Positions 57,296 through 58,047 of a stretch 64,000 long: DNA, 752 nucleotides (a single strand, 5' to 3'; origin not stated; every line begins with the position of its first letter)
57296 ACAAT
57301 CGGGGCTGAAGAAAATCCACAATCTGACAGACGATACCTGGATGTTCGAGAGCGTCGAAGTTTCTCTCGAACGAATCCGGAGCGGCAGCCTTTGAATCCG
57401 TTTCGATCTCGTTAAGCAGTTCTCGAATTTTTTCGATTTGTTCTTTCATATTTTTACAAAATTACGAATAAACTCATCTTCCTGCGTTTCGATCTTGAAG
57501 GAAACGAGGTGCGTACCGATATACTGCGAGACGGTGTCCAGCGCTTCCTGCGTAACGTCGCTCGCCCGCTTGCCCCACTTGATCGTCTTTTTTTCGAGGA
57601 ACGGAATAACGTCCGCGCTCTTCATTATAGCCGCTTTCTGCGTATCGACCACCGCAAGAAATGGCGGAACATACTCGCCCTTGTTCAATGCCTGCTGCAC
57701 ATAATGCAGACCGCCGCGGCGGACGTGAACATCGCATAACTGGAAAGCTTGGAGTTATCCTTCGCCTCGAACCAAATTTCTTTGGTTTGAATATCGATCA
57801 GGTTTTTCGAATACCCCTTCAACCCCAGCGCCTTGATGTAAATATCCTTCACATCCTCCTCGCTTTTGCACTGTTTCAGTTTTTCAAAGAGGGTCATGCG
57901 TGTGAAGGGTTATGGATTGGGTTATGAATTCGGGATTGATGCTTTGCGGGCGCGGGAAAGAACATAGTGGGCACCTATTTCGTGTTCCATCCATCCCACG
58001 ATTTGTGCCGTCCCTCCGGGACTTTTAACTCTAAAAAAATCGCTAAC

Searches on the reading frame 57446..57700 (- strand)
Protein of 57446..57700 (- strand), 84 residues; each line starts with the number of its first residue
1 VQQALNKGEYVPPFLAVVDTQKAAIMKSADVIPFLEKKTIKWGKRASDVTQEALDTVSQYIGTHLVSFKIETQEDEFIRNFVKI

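Call 3: search_protein_families(library=pfam, proteins=[window:57446-57700:-], max_evalue=1)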
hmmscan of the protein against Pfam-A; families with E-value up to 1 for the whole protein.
window:57446-57700:- (84 aa): 1 family
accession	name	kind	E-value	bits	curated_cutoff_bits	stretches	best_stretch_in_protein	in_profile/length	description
PF24233.1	DUF7446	-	0.029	14.7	24.1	1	35-78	18-61/70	Family of unknown function (DUF7446)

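Call 4: search_protein_families(library=padloc, proteins=[window:57446-57700:-], max_evalue=1)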
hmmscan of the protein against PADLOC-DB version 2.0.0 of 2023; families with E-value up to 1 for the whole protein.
window:57446-57700:- (84 aa): 0 families

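Call 8: search_protein_families(library=ncbifam, proteins=[window:57446-57700:-], max_evalue=1)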
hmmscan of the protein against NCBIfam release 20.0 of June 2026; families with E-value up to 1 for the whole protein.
window:57446-57700:- (84 aa): 0 families

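Call 9: search_protein_families(library=phrogs, proteins=[window:57446-57700:-], max_evalue=1)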
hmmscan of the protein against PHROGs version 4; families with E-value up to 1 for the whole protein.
window:57446-57700:- (84 aa): 3 families
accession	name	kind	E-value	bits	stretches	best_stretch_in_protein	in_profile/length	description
phrog_15268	-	unknown function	0.061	14.2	1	15-50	8-38/56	-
phrog_1578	-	unknown function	0.13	12.7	1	36-62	21-47/78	-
phrog_6082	-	unknown function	0.15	13.4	1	29-76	24-70/79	-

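Call 25: search_protein_representatives(protein=window:57446-57700:-)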
Query: 84 residues. Proteins with E-value up to 0.001 (for the whole library): 63; up to 1e-10: 32; up to 1e-30: 3. The best 63 are listed.
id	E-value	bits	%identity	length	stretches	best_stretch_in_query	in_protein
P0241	2.8e-33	129.1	77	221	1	2-80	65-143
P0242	2.0e-31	123.2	76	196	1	2-80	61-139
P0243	7.8e-31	121.3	75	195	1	2-81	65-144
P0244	1.3e-29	117.5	72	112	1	2-79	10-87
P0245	6.5e-28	112.1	69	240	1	2-79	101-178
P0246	2.7e-27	110.1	68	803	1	2-80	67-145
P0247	5.0e-25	102.9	70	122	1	2-72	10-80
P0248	9.8e-25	102.0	74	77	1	2-69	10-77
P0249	1.7e-24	101.3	65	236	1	2-79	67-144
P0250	2.0e-23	97.9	64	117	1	4-79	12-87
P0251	7.1e-23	96.1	73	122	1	1-67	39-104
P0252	2.0e-22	94.7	58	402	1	3-79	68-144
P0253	1.3e-21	92.1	85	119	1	1-55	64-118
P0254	2.8e-20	87.9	63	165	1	7-79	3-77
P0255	1.5e-19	85.6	73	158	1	2-65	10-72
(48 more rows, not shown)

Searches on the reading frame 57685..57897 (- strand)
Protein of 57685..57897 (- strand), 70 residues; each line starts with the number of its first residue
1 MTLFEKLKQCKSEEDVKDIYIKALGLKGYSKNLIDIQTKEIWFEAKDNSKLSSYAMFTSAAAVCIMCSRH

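Call 3: search_protein_families(library=pfam, proteins=[window:57685-57897:-], max_evalue=1)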
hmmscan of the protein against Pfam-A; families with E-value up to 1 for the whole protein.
window:57685-57897:- (70 aa): 1 family
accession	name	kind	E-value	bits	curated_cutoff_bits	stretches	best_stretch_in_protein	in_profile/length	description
PF16958.10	PRP9_N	-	0.0062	17.1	27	1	5-60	90-147/150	Pre-mRNA-splicing factor PRP9 N-terminus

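Call 4: search_protein_families(library=padloc, proteins=[window:57685-57897:-], max_evalue=1)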
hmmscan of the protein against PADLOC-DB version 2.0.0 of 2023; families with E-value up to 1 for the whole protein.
window:57685-57897:- (70 aa): 0 families

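Call 8: search_protein_families(library=ncbifam, proteins=[window:57685-57897:-], max_evalue=1)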
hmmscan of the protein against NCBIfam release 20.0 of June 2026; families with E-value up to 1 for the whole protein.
window:57685-57897:- (70 aa): 1 family
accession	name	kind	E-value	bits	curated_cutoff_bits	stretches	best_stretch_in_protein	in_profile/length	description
NF011012.0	PRK14440.1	equivalog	0.11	12.7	103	1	19-41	24-45/90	acylphosphatase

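Call 9: search_protein_families(library=phrogs, proteins=[window:57685-57897:-], max_evalue=1)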
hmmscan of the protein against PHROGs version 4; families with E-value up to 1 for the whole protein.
window:57685-57897:- (70 aa): 2 families
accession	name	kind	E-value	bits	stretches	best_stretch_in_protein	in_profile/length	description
phrog_14357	-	unknown function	0.078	14.4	1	36-65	56-85/90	-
phrog_33537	-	unknown function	0.25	12.7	1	2-27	39-64/106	-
